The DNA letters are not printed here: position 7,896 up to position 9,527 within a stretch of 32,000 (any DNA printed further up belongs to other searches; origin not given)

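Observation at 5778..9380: Covalent fusion of acetyl-CoA synthase (AcsB) to the corrinoid Fe-S protein small subunit (AcsD)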

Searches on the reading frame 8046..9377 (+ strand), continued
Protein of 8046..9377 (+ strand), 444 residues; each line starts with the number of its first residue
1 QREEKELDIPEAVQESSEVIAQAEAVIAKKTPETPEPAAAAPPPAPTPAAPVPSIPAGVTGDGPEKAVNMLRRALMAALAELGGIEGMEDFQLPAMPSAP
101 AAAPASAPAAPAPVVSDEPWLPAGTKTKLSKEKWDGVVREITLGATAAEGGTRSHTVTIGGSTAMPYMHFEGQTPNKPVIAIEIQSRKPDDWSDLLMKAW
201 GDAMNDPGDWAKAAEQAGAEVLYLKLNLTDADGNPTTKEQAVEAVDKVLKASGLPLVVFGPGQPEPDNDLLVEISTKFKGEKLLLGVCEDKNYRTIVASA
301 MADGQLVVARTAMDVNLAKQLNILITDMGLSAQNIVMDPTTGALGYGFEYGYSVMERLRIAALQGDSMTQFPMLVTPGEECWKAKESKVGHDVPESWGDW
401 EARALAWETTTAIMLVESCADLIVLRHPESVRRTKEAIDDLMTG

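Call 47: find_homologous_proteins(query=P0151, max_evalue=1e-10)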
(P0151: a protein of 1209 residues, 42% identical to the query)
Query P0151 (1209 aa): 8000 proteins with E <= 1e-10 among 8000 candidates; the best 120 are listed.
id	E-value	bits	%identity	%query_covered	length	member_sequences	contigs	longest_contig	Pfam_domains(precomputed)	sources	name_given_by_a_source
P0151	0.0e+0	2779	100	100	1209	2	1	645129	PF18537.7,PF19436.5,PF03598.21,PF03599.23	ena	-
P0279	0.0e+0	2190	80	99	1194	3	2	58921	PF18537.7,PF19436.5,PF03598.21,PF03599.23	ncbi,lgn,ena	-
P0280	0.0e+0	2141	76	99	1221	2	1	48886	PF18537.7,PF19436.5,PF03598.21,PF03599.23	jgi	-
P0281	0.0e+0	1832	69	99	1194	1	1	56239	PF18537.7,PF19436.5,PF03598.21,PF03599.23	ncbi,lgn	ncbi:MAG: acetyl-CoA decarbonylase/synthase complex subunit alpha/beta [Desulfovibrionaceae bacteriu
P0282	0.0e+0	1760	64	99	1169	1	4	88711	PF18537.7,PF19436.5,PF03598.21,PF03599.23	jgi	jgi:acetyl-CoA synthase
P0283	0.0e+0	1758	63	99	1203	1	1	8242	PF18537.7,PF19436.5,PF03598.21,PF03599.23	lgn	-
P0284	0.0e+0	1753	63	99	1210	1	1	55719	PF18537.7,PF19436.5,PF03598.21,PF03599.23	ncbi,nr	ncbi:MAG: hypothetical protein BIFFINMI_04349 [Phycisphaerae bacterium]|nr:hypothetical protein [Phy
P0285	0.0e+0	1751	64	99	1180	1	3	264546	PF18537.7,PF19436.5,PF03598.21,PF03599.23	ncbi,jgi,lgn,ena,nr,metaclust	ncbi:MAG TPA: CO dehydrogenase/CO-methylating acetyl-CoA synthase complex subunit beta [Lentisphaeri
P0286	0.0e+0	1750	64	99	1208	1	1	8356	PF18537.7,PF19436.5,PF03598.21,PF03599.23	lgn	-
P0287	0.0e+0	1748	65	99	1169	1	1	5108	PF18537.7,PF19436.5,PF03598.21,PF03599.23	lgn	-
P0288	0.0e+0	1743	64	99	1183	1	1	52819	PF18537.7,PF19436.5,PF03598.21,PF03599.23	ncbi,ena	-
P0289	0.0e+0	1742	65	99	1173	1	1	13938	PF18537.7,PF19436.5,PF03598.21,PF03599.23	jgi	jgi:acetyl-CoA synthase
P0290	0.0e+0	1742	63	99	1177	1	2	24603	PF18537.7,PF19436.5,PF03598.21,PF03599.23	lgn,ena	-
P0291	0.0e+0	1740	64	99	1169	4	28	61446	PF18537.7,PF19436.5,PF03598.21,PF03599.23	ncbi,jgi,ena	-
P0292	0.0e+0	1738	63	99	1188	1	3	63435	PF18537.7,PF19436.5,PF03598.21,PF03599.23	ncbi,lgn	-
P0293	0.0e+0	1737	62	99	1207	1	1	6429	PF18537.7,PF19436.5,PF03598.21,PF03599.23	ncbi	ncbi:MAG: acetyl-CoA decarbonylase/synthase complex subunit alpha/beta [Tepidisphaerales bacterium]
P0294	0.0e+0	1735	64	99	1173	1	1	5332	PF18537.7,PF19436.5,PF03598.21,PF03599.23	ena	-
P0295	0.0e+0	1735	64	99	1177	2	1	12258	PF18537.7,PF19436.5,PF03598.21,PF03599.23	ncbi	-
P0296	0.0e+0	1731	63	99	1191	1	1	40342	PF18537.7,PF19436.5,PF03598.21,PF03599.23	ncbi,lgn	-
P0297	0.0e+0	1729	72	63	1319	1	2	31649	PF18537.7,PF19436.5,PF03598.21,PF03599.23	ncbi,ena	-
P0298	0.0e+0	1729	63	99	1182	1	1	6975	PF18537.7,PF19436.5,PF03598.21,PF03599.23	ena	-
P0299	0.0e+0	1729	64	99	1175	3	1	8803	PF18537.7,PF19436.5,PF03598.21,PF03599.23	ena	-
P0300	0.0e+0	1727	64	99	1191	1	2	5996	PF18537.7,PF19436.5,PF03598.21,PF03599.23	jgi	-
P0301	0.0e+0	1727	63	99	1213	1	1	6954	PF18537.7,PF19436.5,PF03598.21,PF03599.23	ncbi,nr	ncbi:MAG: CO dehydrogenase/CO-methylating acetyl-CoA synthase complex subunit beta, partial [Lentisp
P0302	0.0e+0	1727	64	99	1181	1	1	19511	PF18537.7,PF19436.5,PF03598.21,PF03599.23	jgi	jgi:acetyl-CoA synthase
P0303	0.0e+0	1726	63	99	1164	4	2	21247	PF18537.7,PF19436.5,PF03598.21,PF03599.23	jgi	jgi:acetyl-CoA synthase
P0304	0.0e+0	1726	63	99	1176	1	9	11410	PF18537.7,PF19436.5,PF03598.21,PF03599.23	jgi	jgi:acetyl-CoA synthase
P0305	0.0e+0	1725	62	99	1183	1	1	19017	PF18537.7,PF19436.5,PF03598.21,PF03599.23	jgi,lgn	-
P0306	0.0e+0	1725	63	99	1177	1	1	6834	PF18537.7,PF19436.5,PF03598.21,PF03599.23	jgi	-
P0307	0.0e+0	1725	63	99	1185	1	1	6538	PF18537.7,PF19436.5,PF03598.21,PF03599.23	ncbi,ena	-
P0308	0.0e+0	1725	64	99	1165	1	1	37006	PF18537.7,PF19436.5,PF03598.21,PF03599.23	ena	-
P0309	0.0e+0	1724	63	99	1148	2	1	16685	PF18537.7,PF19436.5,PF03598.21,PF03599.23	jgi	-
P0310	0.0e+0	1723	64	99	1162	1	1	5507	PF18537.7,PF19436.5,PF03598.21,PF03599.23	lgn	-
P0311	0.0e+0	1723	64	99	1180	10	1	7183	PF18537.7,PF19436.5,PF03598.21,PF03599.23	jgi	jgi:acetyl-CoA synthase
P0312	0.0e+0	1723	63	99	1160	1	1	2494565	PF18537.7,PF19436.5,PF03598.21,PF03599.23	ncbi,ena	-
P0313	0.0e+0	1723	64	99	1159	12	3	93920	PF18537.7,PF19436.5,PF03598.21,PF03599.23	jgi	-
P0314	0.0e+0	1723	63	99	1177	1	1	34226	PF18537.7,PF19436.5,PF03598.21,PF03599.23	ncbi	-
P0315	0.0e+0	1722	63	99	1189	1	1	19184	PF18537.7,PF19436.5,PF03598.21,PF03599.23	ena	-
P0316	0.0e+0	1722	63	99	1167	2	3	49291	PF18537.7,PF19436.5,PF03598.21,PF03599.23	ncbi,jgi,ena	jgi:acetyl-CoA synthase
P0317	0.0e+0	1721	63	99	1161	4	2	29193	PF18537.7,PF19436.5,PF03598.21,PF03599.23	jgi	-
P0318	0.0e+0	1721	63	99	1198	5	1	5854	PF18537.7,PF19436.5,PF03598.21,PF03599.23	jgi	jgi:acetyl-CoA synthase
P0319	0.0e+0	1720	63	99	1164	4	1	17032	PF18537.7,PF19436.5,PF03598.21,PF03599.23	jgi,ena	jgi:acetyl-CoA synthase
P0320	0.0e+0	1720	64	99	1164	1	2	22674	PF18537.7,PF19436.5,PF03598.21,PF03599.23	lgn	-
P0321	0.0e+0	1719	63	99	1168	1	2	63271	PF18537.7,PF19436.5,PF03598.21,PF03599.23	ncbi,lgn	-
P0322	0.0e+0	1719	62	99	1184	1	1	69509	PF18537.7,PF19436.5,PF03598.21,PF03599.23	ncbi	ncbi:acetyl-CoA decarbonylase/synthase complex subunit alpha/beta [Deltaproteobacteria bacterium TL4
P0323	0.0e+0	1718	63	99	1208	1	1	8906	PF18537.7,PF19436.5,PF03598.21,PF03599.23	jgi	-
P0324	0.0e+0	1718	63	99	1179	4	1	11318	PF18537.7,PF19436.5,PF03598.21,PF03599.23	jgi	jgi:acetyl-CoA synthase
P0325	0.0e+0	1718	63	99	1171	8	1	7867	PF18537.7,PF19436.5,PF03598.21,PF03599.23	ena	-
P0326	0.0e+0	1718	63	99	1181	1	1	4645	PF18537.7,PF19436.5,PF03598.21,PF03599.23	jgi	jgi:acetyl-CoA synthase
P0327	0.0e+0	1718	63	99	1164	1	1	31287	PF18537.7,PF19436.5,PF03598.21,PF03599.23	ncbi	-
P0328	0.0e+0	1718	63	99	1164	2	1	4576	PF18537.7,PF19436.5,PF03598.21,PF03599.23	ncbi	-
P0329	0.0e+0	1717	62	99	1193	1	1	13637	PF18537.7,PF19436.5,PF03598.21,PF03599.23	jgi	-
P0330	0.0e+0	1717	64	99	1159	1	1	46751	PF18537.7,PF19436.5,PF03598.21,PF03599.23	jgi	jgi:acetyl-CoA synthase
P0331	0.0e+0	1716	62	100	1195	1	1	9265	PF18537.7,PF19436.5,PF03598.21,PF03599.23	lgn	-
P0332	0.0e+0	1716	63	99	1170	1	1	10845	PF18537.7,PF19436.5,PF03598.21,PF03599.23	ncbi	-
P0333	0.0e+0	1716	64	99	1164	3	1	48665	PF18537.7,PF19436.5,PF03598.21,PF03599.23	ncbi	-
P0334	0.0e+0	1716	63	99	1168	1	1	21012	PF18537.7,PF19436.5,PF03598.21,PF03599.23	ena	-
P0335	0.0e+0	1715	64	99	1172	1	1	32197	PF18537.7,PF19436.5,PF03598.21,PF03599.23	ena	-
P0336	0.0e+0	1715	64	99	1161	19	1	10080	PF18537.7,PF19436.5,PF03598.21,PF03599.23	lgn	-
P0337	0.0e+0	1715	63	99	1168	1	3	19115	PF18537.7,PF19436.5,PF03598.21,PF03599.23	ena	-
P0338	0.0e+0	1715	64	99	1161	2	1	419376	PF18537.7,PF19436.5,PF03598.21,PF03599.23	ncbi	ncbi:MAG: acetyl-CoA decarbonylase/synthase complex subunit alpha/beta [Spirochaetota bacterium]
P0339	0.0e+0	1714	63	99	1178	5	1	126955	PF18537.7,PF19436.5,PF03598.21,PF03599.23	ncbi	-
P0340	0.0e+0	1714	63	99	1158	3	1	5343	PF18537.7,PF19436.5,PF03598.21,PF03599.23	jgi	-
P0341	0.0e+0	1714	63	99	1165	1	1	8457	PF18537.7,PF19436.5,PF03598.21,PF03599.23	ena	-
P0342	0.0e+0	1714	63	99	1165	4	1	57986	PF18537.7,PF19436.5,PF03598.21,PF03599.23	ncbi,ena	-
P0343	0.0e+0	1713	63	99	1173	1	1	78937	PF18537.7,PF19436.5,PF03598.21,PF03599.23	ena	-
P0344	0.0e+0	1713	63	99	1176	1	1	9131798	PF18537.7,PF19436.5,PF03598.21,PF03599.23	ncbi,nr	ncbi:MAG: CO dehydrogenase/CO-methylating acetyl-CoA synthase complex subunit beta [Candidatus Amini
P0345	0.0e+0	1713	63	99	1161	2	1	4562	PF18537.7,PF19436.5,PF03598.21,PF03599.23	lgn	-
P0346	0.0e+0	1712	63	99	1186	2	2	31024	PF18537.7,PF19436.5,PF03598.21,PF03599.23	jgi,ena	jgi:acetyl-CoA synthase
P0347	0.0e+0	1712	63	99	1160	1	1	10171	PF18537.7,PF19436.5,PF03598.21,PF03599.23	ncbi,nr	ncbi:MAG: CO dehydrogenase/CO-methylating acetyl-CoA synthase complex subunit beta [bacterium]|nr:CO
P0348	0.0e+0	1712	63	99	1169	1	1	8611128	PF18537.7,PF19436.5,PF03598.21,PF03599.23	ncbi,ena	-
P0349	0.0e+0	1711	63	99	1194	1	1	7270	PF18537.7,PF19436.5,PF03598.21,PF03599.23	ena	-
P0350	0.0e+0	1711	64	99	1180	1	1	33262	PF18537.7,PF19436.5,PF03598.21,PF03599.23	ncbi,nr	ncbi:MAG: CO dehydrogenase/CO-methylating acetyl-CoA synthase complex subunit beta [Spirochaetes bac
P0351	0.0e+0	1710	63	99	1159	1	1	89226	PF18537.7,PF19436.5,PF03598.21,PF03599.23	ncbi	-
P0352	0.0e+0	1710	63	99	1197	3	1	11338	PF18537.7,PF19436.5,PF03598.21,PF03599.23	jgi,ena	jgi:acetyl-CoA synthase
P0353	0.0e+0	1710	63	99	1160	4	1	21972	PF18537.7,PF19436.5,PF03598.21,PF03599.23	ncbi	-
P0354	0.0e+0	1710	63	99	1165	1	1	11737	PF18537.7,PF19436.5,PF03598.21,PF03599.23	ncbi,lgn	ncbi:MAG: acetyl-CoA decarbonylase/synthase complex subunit alpha/beta [Victivallales bacterium]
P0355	0.0e+0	1710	63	99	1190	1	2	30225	PF18537.7,PF19436.5,PF03598.21,PF03599.23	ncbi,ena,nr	ncbi:MAG: CO dehydrogenase/CO-methylating acetyl-CoA synthase complex subunit beta [Candidatus Amini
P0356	0.0e+0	1709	62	99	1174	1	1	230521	PF18537.7,PF19436.5,PF03598.21,PF03599.23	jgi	jgi:acetyl-CoA synthase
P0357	0.0e+0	1709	63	99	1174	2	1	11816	PF18537.7,PF19436.5,PF03598.21,PF03599.23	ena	-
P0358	0.0e+0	1709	62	99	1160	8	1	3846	PF18537.7,PF19436.5,PF03598.21,PF03599.23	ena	-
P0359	0.0e+0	1708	63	99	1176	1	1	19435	PF18537.7,PF19436.5,PF03598.21,PF03599.23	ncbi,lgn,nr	ncbi:CO dehydrogenase/CO-methylating acetyl-CoA synthase complex subunit beta [candidate division KS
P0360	0.0e+0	1708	62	99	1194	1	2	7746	PF18537.7,PF19436.5,PF03598.21,PF03599.23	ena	-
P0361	0.0e+0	1708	63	99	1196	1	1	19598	PF18537.7,PF19436.5,PF03598.21,PF03599.23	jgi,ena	jgi:acetyl-CoA synthase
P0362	0.0e+0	1708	62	99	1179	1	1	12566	PF18537.7,PF19436.5,PF03598.21,PF03599.23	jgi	jgi:acetyl-CoA synthase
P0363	0.0e+0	1708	63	99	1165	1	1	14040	PF18537.7,PF19436.5,PF03598.21,PF03599.23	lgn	-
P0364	0.0e+0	1708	62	99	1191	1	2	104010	PF18537.7,PF19436.5,PF03598.21,PF03599.23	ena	-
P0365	0.0e+0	1707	62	99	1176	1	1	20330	PF18537.7,PF19436.5,PF03598.21,PF03599.23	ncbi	-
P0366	0.0e+0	1706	62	99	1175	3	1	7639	PF18537.7,PF19436.5,PF03598.21,PF03599.23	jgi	jgi:acetyl-CoA synthase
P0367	0.0e+0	1705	62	99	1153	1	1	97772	PF18537.7,PF19436.5,PF03598.21,PF03599.23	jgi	jgi:acetyl-CoA synthase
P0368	0.0e+0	1705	62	99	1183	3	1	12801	PF18537.7,PF19436.5,PF03598.21,PF03599.23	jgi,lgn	jgi:acetyl-CoA synthase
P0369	0.0e+0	1705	62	99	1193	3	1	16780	PF18537.7,PF19436.5,PF03598.21,PF03599.23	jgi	jgi:acetyl-CoA synthase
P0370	0.0e+0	1705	63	99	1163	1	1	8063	PF18537.7,PF19436.5,PF03598.21,PF03599.23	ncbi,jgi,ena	jgi:acetyl-CoA synthase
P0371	0.0e+0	1704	61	99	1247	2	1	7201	PF18537.7,PF19436.5,PF03598.21,PF03599.23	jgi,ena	-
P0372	0.0e+0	1704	63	99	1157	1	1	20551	PF18537.7,PF19436.5,PF03598.21,PF03599.23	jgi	jgi:acetyl-CoA synthase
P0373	0.0e+0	1704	62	99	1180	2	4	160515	PF18537.7,PF19436.5,PF03598.21,PF03599.23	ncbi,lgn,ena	-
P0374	0.0e+0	1703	64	99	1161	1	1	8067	PF18537.7,PF19436.5,PF03598.21,PF03599.23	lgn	-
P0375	0.0e+0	1703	62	99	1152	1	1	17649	PF18537.7,PF19436.5,PF03598.21,PF03599.23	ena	-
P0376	0.0e+0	1703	62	99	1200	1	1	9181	PF18537.7,PF19436.5,PF03598.21,PF03599.23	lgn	-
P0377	0.0e+0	1703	63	99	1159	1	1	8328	PF18537.7,PF19436.5,PF03598.21,PF03599.23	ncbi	-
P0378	0.0e+0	1703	63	99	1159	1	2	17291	PF18537.7,PF19436.5,PF03598.21,PF03599.23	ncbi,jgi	jgi:acetyl-CoA synthase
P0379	0.0e+0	1703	62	99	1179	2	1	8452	PF18537.7,PF19436.5,PF03598.21,PF03599.23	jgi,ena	-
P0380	0.0e+0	1702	63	99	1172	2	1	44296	PF18537.7,PF19436.5,PF03598.21,PF03599.23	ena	-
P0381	0.0e+0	1702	62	99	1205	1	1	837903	PF18537.7,PF19436.5,PF03598.21,PF03599.23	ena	-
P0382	0.0e+0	1702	62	99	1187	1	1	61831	PF18537.7,PF19436.5,PF03598.21,PF03599.23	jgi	jgi:acetyl-CoA synthase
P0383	0.0e+0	1702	62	99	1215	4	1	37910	PF18537.7,PF19436.5,PF03598.21,PF03599.23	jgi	-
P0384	0.0e+0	1702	62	99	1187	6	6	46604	PF18537.7,PF19436.5,PF03598.21,PF03599.23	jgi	-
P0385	0.0e+0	1702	62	99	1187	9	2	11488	PF18537.7,PF19436.5,PF03598.21,PF03599.23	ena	-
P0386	0.0e+0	1702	63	99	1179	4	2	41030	PF18537.7,PF19436.5,PF03598.21,PF03599.23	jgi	jgi:acetyl-CoA synthase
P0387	0.0e+0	1701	63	99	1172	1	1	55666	PF18537.7,PF19436.5,PF03598.21,PF03599.23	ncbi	-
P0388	0.0e+0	1701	75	60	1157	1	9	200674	PF18537.7,PF19436.5,PF03598.21,PF03599.23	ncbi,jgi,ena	-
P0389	0.0e+0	1701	64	99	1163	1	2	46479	PF18537.7,PF19436.5,PF03598.21,PF03599.23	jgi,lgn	jgi:acetyl-CoA synthase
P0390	0.0e+0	1701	63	99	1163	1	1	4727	PF18537.7,PF19436.5,PF03598.21,PF03599.23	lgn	-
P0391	0.0e+0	1701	63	99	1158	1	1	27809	PF18537.7,PF19436.5,PF03598.21,PF03599.23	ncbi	-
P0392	0.0e+0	1700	63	99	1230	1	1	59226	PF18537.7,PF19436.5,PF03598.21,PF03599.23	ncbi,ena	-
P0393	0.0e+0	1700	63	99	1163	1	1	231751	PF18537.7,PF19436.5,PF03598.21,PF03599.23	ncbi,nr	ncbi:MAG: CO dehydrogenase/CO-methylating acetyl-CoA synthase complex subunit beta [Chitinivibrional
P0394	0.0e+0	1700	63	99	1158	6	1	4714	PF18537.7,PF19436.5,PF03598.21,PF03599.23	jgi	jgi:acetyl-CoA synthase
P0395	0.0e+0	1699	63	99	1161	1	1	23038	PF18537.7,PF19436.5,PF03598.21,PF03599.23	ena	-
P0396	0.0e+0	1699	62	99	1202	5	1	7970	PF18537.7,PF19436.5,PF03598.21,PF03599.23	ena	-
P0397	0.0e+0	1699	63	99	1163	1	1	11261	PF18537.7,PF19436.5,PF03598.21,PF03599.23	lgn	-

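Call 52: find_encoding_contigs(protein=P0123, flank=8000, max_places=3)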
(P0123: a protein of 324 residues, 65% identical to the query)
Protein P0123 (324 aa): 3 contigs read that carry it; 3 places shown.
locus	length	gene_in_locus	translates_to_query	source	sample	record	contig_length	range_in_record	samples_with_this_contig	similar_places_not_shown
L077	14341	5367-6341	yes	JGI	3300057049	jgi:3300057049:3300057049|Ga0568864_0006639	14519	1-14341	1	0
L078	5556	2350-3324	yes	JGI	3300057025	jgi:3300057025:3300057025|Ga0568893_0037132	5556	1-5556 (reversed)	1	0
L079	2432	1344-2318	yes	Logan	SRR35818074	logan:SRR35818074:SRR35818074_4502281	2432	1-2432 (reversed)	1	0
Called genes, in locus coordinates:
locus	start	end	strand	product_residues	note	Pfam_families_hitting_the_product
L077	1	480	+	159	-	?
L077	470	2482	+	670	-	PF03063:Prismane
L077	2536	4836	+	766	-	PF18537:CODH_A_N, PF03598:CdhC, PF19436:ACS_CODH_B_C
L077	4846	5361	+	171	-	PF00571:CBS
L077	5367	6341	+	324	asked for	PF03599:CdhD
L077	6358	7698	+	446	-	PF04060:FeS, PF03599:CdhD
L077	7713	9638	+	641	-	PF00111:Fer2, PF17650:RACo_linker, PF17651:Raco_middle, PF14574:RACo_C_ter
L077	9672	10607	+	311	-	PF00809:Pterin_bind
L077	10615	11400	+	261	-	PF00142:Fer4_NifH (faint), PF01656:CbiA, PF02374:ArsA_ATPase (weak), PF10609:ParA (faint), PF13614:AAA_31 (weak)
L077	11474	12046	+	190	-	PF01656:CbiA, PF02374:ArsA_ATPase, PF06564:CBP_BcsQ (faint), PF13614:AAA_31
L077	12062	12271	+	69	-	-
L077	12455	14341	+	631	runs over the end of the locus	PF02743:dCache_1, PF00672:HAMP, PF07730:HisKA_3, PF13581:HATPase_c_2 (weak), PF02518:HATPase_c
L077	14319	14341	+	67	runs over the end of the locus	?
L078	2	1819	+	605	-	?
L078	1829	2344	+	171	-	PF00571:CBS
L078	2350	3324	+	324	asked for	PF03599:CdhD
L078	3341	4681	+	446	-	PF04060:FeS, PF03599:CdhD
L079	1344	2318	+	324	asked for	PF03599:CdhD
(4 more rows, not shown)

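Call 54: find_encoding_contigs(protein=P0151, flank=8000, max_places=2)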
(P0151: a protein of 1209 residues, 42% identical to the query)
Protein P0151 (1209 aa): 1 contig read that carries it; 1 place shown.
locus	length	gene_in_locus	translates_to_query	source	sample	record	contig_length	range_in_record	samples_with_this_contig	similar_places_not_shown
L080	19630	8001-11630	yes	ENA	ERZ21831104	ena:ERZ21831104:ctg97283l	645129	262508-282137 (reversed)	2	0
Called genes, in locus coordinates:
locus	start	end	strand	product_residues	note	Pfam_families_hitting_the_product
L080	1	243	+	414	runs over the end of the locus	-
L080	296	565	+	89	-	-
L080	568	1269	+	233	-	-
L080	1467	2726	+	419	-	PF09861:Lar_N, PF21113:LarA_C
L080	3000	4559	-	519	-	PF01590:GAF, PF13185:GAF_2, PF00158:Sigma54_activat, PF14532:Sigma54_activ_2, PF07724:AAA_2 (weak), PF07728:AAA_5, PF25601:AAA_lid_14, PF02954:HTH_8, +3 more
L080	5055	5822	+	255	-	PF01656:CbiA, PF13614:AAA_31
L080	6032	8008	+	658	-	PF03063:Prismane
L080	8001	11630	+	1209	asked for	PF18537:CODH_A_N, PF03598:CdhC, PF19436:ACS_CODH_B_C, PF03599:CdhD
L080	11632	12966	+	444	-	PF04060:FeS, PF03599:CdhD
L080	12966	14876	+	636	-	PF00111:Fer2, PF17650:RACo_linker, PF17651:Raco_middle, PF14574:RACo_C_ter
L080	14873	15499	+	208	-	PF12654:DUF3786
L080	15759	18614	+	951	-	PF08269:dCache_2, PF17200:sCache_2, PF17201:Cache_3-Cache_2, PF00989:PAS (weak), PF08447:PAS_3, PF00512:HisKA, PF02518:HATPase_c, PF00072:Response_reg, +1 more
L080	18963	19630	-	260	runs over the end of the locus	PF05036:SPOR (weak)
